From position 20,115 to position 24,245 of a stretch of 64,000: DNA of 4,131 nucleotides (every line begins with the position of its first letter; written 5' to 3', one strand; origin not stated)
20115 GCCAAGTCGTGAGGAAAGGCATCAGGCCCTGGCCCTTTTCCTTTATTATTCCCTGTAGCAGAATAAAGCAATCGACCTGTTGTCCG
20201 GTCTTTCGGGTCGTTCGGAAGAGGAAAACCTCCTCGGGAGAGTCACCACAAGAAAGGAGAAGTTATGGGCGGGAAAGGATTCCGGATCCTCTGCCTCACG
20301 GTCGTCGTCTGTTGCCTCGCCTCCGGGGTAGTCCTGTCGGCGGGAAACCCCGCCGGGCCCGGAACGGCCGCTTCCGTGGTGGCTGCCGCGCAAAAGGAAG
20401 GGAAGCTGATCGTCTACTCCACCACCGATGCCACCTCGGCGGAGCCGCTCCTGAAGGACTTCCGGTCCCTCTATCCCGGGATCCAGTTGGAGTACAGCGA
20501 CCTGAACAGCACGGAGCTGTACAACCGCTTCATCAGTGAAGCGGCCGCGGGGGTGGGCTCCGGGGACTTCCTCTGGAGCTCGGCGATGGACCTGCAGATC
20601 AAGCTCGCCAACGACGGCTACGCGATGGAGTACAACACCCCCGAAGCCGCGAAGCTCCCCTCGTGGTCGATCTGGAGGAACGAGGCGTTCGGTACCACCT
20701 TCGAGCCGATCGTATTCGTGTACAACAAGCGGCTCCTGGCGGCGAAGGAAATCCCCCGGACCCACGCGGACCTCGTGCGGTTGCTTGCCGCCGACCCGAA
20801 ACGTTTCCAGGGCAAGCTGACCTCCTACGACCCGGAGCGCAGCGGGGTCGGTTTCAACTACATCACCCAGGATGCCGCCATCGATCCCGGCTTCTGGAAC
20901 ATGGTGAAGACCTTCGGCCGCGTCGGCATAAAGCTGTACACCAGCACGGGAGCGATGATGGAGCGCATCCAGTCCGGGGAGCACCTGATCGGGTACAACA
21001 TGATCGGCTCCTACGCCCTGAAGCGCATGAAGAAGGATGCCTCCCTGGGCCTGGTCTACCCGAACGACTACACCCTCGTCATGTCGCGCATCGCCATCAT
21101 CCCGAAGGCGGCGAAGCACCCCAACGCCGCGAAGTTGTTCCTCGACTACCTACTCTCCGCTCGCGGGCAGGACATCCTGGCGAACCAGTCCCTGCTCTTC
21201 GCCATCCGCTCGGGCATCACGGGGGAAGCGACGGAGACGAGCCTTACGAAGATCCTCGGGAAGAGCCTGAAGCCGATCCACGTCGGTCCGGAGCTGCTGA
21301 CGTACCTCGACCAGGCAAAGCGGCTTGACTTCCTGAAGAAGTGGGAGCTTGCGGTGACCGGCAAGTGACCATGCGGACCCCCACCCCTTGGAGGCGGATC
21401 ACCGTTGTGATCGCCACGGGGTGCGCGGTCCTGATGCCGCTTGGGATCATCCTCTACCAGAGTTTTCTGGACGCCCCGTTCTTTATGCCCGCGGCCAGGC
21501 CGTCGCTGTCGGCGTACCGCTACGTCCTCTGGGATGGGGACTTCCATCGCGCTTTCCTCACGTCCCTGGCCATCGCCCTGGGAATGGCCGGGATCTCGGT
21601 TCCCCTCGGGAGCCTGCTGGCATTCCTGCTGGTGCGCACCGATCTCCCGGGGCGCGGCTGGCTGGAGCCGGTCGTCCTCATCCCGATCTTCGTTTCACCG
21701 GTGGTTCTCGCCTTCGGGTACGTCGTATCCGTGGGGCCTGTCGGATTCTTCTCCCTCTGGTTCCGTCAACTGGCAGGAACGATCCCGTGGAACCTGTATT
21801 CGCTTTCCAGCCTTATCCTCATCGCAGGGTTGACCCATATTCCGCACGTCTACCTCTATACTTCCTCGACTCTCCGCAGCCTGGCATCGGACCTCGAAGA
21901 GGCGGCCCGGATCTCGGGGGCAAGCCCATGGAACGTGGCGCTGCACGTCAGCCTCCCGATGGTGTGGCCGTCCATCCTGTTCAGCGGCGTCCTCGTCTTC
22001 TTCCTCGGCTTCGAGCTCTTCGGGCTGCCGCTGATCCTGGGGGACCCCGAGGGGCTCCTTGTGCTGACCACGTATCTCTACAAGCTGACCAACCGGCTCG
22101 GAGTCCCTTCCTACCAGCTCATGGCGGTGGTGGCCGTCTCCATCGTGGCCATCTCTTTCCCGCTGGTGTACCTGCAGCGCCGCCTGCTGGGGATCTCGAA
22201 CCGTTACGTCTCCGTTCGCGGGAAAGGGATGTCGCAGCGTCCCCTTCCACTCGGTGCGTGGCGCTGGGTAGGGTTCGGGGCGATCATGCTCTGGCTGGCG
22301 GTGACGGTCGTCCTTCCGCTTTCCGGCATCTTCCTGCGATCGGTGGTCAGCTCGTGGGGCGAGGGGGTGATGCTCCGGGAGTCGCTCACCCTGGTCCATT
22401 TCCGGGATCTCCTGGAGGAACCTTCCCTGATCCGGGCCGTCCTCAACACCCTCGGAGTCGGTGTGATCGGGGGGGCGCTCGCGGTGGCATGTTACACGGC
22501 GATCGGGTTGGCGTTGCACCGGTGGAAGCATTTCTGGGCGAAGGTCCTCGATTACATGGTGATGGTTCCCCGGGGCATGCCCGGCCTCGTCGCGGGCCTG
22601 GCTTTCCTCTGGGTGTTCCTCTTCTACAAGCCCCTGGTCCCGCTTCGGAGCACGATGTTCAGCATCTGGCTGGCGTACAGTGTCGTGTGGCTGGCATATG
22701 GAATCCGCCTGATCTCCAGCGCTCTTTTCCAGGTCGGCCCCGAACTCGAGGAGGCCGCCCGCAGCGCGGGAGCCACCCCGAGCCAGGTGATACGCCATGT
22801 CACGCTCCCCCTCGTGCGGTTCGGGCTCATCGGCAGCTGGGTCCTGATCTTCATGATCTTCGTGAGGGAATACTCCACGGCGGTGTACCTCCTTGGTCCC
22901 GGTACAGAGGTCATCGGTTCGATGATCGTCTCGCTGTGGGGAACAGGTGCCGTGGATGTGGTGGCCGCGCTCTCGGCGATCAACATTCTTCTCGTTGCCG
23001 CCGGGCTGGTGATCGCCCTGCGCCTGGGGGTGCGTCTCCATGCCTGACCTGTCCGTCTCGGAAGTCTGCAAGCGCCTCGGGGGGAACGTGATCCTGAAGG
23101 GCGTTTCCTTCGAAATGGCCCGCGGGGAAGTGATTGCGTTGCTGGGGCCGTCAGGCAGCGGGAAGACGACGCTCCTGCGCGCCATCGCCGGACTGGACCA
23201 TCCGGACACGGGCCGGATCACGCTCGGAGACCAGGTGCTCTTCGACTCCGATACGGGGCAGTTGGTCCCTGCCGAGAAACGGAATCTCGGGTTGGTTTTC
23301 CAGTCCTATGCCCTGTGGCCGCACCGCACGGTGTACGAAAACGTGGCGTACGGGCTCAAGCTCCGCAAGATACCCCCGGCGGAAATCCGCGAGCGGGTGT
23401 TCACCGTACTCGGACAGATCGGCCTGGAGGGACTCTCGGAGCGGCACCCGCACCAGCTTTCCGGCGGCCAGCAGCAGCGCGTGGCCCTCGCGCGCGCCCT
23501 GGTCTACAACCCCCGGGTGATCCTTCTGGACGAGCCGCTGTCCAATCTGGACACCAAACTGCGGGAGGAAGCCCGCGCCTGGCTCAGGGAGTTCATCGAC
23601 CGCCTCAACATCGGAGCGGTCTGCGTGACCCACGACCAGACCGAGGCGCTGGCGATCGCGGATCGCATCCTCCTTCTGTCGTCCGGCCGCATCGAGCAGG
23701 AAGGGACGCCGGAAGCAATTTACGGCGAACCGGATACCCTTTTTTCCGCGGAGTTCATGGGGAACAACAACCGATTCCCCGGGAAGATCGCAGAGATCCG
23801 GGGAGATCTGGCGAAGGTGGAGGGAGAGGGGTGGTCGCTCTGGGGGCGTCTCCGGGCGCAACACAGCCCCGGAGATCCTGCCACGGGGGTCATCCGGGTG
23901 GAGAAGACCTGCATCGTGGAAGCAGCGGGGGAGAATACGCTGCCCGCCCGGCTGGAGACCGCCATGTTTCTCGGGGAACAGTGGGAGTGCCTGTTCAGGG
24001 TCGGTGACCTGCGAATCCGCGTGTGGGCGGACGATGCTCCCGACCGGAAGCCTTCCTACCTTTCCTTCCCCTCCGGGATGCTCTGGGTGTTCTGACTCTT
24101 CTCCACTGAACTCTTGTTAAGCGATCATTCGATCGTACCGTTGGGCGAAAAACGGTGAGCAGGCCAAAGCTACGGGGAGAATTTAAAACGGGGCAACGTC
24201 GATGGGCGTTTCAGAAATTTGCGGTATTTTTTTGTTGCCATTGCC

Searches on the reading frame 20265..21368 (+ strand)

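Call 67: search_protein_families(library=pfam, proteins=[window:20265-21368:+], max_evalue=0.00001)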
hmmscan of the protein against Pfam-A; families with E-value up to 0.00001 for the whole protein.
window:20265-21368:+ (367 aa): 4 families
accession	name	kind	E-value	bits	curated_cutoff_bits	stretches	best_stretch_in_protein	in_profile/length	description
PF01547.30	SBP_bac_1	-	2.2e-15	57.9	26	1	54-302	5-306/307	Bacterial extracellular solute-binding protein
PF13416.11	SBP_bac_8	-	2.4e-15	57.5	27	1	63-309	3-256/279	Bacterial extracellular solute-binding protein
PF13343.11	SBP_bac_6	-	5.6e-12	46.1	24.6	1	136-312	52-217/245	Bacterial extracellular solute-binding protein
PF13531.11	SBP_bac_11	-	7.3e-09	36.2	25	1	56-306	10-222/227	Bacterial extracellular solute-binding protein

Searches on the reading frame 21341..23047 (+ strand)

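Call 67: search_protein_families(library=pfam, proteins=[window:21341-23047:+], max_evalue=0.00001)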
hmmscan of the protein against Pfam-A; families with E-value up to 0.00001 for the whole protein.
window:21341-23047:+ (568 aa): 1 family
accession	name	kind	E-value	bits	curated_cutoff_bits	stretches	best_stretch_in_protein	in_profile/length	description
PF00528.27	BPD_transp_1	-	2.8e-23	83.1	26.4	2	87-281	2-181/184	Binding-protein-dependent transport system inner membrane component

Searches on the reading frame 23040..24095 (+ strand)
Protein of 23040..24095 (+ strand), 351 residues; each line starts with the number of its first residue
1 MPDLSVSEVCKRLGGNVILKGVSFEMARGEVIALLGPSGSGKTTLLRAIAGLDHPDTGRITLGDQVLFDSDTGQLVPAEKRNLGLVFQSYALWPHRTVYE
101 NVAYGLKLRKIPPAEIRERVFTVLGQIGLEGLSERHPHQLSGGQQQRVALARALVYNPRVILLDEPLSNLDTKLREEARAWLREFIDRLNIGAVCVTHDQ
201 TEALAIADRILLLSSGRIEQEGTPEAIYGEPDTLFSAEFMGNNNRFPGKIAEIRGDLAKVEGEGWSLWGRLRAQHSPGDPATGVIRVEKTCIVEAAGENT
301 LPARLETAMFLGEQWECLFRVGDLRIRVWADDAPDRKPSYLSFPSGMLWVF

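Call 67: search_protein_families(library=pfam, proteins=[window:23040-24095:+], max_evalue=0.00001)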
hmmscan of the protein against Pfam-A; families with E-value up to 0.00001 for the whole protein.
window:23040-24095:+ (351 aa): 2 families
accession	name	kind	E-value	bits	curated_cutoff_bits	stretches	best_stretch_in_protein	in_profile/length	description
PF00005.33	ABC_tran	-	5.7e-37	127.8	25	1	19-167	1-136/137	ABC transporter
PF13304.12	AAA_21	-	4.2e-08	34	27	0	32-52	2-22/304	AAA domain, putative AbiEii toxin, Type IV TA system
